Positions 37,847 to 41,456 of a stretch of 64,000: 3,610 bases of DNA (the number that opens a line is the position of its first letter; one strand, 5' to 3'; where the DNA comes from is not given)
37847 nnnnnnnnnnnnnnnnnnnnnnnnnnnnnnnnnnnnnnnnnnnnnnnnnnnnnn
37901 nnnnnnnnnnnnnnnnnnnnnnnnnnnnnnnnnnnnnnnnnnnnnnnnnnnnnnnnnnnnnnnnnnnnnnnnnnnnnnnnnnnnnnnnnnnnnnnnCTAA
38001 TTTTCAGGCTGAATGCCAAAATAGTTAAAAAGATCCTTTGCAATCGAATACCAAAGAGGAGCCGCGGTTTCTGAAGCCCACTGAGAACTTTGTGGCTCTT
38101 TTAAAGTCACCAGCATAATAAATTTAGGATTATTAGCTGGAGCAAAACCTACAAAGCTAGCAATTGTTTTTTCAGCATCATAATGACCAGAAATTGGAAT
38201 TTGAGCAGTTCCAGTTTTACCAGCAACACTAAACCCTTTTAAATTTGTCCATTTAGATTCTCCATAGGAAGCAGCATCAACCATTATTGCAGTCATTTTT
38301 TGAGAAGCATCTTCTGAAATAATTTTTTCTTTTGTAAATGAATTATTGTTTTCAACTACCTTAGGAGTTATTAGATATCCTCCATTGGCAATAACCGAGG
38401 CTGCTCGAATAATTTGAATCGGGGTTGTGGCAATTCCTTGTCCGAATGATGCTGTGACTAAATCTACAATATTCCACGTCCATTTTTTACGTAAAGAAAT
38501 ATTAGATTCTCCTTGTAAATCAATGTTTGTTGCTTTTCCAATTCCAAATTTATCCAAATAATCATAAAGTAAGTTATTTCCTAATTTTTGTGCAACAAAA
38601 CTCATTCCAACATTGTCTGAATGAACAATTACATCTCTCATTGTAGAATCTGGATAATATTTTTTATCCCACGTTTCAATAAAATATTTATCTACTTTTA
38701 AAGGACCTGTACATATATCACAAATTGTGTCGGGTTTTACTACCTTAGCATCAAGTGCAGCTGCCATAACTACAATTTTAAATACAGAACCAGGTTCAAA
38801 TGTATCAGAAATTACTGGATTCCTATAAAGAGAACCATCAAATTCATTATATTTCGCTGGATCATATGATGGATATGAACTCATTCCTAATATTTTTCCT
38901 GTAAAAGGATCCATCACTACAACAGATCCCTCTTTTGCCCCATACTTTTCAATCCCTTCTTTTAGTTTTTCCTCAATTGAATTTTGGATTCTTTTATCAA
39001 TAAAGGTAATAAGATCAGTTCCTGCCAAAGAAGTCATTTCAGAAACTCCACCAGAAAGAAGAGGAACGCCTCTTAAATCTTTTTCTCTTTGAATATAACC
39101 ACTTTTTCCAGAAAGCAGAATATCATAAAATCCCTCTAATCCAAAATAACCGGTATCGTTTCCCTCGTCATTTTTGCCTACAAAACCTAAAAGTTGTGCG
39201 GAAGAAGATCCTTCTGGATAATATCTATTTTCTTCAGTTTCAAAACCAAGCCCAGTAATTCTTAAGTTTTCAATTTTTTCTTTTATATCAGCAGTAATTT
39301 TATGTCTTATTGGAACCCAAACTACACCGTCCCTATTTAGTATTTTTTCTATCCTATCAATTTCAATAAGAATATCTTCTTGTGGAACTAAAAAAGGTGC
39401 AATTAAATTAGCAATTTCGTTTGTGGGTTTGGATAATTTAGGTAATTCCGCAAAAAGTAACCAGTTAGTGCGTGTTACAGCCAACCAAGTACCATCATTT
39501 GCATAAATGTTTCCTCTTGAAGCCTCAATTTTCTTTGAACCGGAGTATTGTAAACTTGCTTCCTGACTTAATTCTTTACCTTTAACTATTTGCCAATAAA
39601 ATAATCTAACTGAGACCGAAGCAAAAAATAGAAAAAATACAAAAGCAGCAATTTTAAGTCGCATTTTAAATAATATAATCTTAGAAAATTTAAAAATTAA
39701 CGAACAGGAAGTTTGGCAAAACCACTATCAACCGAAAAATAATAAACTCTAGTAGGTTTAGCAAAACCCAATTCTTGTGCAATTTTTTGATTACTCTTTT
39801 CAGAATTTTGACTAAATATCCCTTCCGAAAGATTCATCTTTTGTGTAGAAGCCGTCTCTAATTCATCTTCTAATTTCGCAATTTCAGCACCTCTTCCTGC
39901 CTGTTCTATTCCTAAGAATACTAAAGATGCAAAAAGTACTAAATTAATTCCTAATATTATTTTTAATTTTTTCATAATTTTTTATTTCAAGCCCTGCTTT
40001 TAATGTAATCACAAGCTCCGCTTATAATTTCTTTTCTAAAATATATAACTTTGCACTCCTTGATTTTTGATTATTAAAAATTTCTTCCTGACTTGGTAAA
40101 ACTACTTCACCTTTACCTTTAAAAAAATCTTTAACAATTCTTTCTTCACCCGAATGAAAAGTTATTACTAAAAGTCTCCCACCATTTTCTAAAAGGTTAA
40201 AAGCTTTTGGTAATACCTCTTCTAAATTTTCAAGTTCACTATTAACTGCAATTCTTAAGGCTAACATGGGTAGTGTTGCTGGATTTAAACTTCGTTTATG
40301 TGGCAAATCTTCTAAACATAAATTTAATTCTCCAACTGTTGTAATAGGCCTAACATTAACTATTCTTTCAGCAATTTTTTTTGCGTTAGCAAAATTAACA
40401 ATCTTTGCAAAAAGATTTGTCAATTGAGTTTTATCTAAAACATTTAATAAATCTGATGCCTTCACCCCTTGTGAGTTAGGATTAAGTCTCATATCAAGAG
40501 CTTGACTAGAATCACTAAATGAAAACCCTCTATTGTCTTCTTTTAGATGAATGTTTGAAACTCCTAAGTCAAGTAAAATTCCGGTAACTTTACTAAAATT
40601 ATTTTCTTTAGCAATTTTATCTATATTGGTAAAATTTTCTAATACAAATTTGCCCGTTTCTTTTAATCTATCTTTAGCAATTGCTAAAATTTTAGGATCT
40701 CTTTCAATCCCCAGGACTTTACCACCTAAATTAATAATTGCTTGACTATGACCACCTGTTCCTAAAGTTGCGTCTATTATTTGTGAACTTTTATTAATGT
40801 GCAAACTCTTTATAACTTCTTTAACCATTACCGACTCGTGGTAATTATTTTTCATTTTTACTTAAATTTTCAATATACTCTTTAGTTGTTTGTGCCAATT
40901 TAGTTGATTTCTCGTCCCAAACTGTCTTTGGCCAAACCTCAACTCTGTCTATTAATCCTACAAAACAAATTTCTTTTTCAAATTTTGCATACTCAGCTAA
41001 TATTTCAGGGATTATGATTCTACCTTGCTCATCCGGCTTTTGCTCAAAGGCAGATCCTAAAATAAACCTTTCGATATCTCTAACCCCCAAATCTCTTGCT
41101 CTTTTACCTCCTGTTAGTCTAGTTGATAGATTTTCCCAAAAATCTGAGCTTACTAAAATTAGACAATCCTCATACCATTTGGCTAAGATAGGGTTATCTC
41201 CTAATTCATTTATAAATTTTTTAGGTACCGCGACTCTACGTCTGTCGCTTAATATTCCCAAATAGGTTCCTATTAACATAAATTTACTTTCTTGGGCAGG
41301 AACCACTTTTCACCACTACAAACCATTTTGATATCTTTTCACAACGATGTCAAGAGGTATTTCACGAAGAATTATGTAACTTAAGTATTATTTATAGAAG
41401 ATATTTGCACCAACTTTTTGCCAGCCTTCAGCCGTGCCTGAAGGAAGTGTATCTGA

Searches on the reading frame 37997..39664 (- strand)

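Call 55: search_protein_families(library=pfam, proteins=[window:37997-39664:-], max_evalue=0.001)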
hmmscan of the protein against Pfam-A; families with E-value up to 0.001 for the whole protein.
window:37997-39664:- (555 aa): 2 families
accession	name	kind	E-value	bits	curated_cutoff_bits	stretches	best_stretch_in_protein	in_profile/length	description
PF00905.27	Transpeptidase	-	9.4e-73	245.4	22.1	1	246-541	1-297/299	Penicillin binding protein transpeptidase domain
PF03717.20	PBP_dimer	-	4.9e-16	60.1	24.4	1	46-200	2-174/180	Penicillin-binding Protein dimerisation domain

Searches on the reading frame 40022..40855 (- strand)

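Call 55: search_protein_families(library=pfam, proteins=[window:40022-40855:-], max_evalue=0.001)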
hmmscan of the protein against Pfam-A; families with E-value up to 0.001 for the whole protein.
window:40022-40855:- (277 aa): 5 families
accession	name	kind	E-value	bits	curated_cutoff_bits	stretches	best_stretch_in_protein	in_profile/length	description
PF01795.25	Methyltransf_5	-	6.8e-73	246.3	27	1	5-248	3-256/309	MraW methylase family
PF13847.12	Methyltransf_31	-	0.00013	22.1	27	0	21-89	2-77/145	Methyltransferase domain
PF13649.12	Methyltransf_25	-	0.00024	22.1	27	1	26-91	1-69/97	Methyltransferase domain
PF04445.19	SAM_MT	-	0.00038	20.4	26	1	13-65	60-114/230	Putative SAM-dependent methyltransferase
PF01209.24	Ubie_methyltran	-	0.00065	19.6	20.1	0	14-74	39-102/233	ubiE/COQ5 methyltransferase family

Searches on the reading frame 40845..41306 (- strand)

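Call 55: search_protein_families(library=pfam, proteins=[window:40845-41306:-], max_evalue=0.001)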
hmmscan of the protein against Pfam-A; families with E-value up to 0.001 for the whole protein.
window:40845-41306:- (153 aa): 1 family
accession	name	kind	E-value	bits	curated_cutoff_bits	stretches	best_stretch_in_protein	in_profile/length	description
PF02381.23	MraZ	-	5.3e-18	65.2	23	1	82-139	1-58/72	MraZ protein, putative antitoxin-like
